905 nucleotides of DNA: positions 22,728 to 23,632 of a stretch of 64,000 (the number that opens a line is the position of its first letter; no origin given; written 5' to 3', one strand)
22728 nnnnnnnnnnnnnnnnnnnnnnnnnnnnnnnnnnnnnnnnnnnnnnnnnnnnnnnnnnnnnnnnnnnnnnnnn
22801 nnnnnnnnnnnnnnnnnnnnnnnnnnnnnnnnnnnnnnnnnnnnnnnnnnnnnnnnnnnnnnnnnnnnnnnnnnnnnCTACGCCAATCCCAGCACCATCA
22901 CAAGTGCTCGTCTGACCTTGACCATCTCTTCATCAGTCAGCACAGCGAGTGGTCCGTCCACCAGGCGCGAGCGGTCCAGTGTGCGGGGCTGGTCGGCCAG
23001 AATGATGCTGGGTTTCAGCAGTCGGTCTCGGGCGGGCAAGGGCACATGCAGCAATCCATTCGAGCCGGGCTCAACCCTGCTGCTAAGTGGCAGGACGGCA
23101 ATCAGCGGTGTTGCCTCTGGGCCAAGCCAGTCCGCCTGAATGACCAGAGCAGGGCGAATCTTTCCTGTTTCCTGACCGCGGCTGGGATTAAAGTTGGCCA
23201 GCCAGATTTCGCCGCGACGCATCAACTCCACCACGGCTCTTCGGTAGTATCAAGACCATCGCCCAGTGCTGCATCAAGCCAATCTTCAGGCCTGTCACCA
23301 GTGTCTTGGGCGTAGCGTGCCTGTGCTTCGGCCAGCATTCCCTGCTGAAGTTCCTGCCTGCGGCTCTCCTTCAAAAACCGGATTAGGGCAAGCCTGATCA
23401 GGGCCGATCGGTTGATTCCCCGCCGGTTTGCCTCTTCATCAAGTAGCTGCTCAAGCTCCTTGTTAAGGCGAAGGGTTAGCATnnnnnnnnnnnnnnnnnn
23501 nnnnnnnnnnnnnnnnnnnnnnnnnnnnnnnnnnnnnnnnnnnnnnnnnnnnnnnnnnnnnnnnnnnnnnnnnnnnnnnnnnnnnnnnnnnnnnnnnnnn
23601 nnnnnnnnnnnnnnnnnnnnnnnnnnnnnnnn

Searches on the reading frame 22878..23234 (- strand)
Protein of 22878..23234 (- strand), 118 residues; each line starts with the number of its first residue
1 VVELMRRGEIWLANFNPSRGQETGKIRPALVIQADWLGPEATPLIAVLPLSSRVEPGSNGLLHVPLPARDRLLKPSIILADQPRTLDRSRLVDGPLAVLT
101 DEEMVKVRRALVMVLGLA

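Call 9: search_protein_families(library=pfam, proteins=[window:22878-23234:-], max_evalue=0.01)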
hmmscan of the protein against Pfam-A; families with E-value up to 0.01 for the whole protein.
window:22878-23234:- (118 aa): 1 family
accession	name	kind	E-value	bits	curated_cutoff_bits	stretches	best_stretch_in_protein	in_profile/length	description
PF02452.23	PemK_toxin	-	1.5e-24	86.7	23.1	1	6-113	1-107/109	PemK-like, MazF-like toxin of type II toxin-antitoxin system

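Call 78: search_protein_families(library=ncbifam, proteins=[window:22878-23222:-], max_evalue=0.001)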
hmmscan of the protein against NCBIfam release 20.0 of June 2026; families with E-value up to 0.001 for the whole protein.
window:22878-23222:- (114 aa): 1 family
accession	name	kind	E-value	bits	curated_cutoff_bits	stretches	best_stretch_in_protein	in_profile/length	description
NF007386.0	PRK09907.1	equivalog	0.00056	19.9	120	1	6-105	13-104/111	endoribonuclease MazF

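Call 79: search_protein_families(library=padloc, proteins=[window:22878-23222:-], max_evalue=0.001)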
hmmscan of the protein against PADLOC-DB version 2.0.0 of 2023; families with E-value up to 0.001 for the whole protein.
window:22878-23222:- (114 aa): 0 families

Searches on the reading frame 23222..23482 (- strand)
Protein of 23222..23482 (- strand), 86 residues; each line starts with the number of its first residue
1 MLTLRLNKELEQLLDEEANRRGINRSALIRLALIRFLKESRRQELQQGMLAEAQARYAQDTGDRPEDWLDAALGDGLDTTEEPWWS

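Call 9: search_protein_families(library=pfam, proteins=[window:23222-23482:-], max_evalue=0.01)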
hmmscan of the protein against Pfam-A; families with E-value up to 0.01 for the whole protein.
window:23222-23482:- (86 aa): 3 families
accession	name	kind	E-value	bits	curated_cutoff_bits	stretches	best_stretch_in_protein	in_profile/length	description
PF01402.27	RHH_1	-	1.2e-06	28.7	20.5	1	2-38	2-38/39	Ribbon-helix-helix protein, copG family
PF19807.5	DUF6290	-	0.0027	18.3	27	1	2-34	4-36/72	Family of unknown function (DUF6290)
PF12651.13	RHH_3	-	0.0038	17.6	21.6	1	3-39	6-42/44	Ribbon-helix-helix domain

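Call 78: search_protein_families(library=ncbifam, proteins=[window:23222-23482:-], max_evalue=0.001)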
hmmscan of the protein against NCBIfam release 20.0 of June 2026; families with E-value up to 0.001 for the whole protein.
window:23222-23482:- (86 aa): 2 families
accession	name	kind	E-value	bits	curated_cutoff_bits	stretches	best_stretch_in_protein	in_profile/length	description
NF053762.1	aCcr1_fam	equivalog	1.2e-05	25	60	1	3-36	4-37/38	aCcr1 family cell cycle regulator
NF048017.1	antitoxin_RelB_like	equivalog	0.00088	19.5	50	0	5-42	1-38/70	type II toxin-antitoxin system RelB family antitoxin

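Call 79: search_protein_families(library=padloc, proteins=[window:23222-23482:-], max_evalue=0.001)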
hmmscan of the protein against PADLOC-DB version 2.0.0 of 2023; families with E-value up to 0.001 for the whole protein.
window:23222-23482:- (86 aa): 0 families
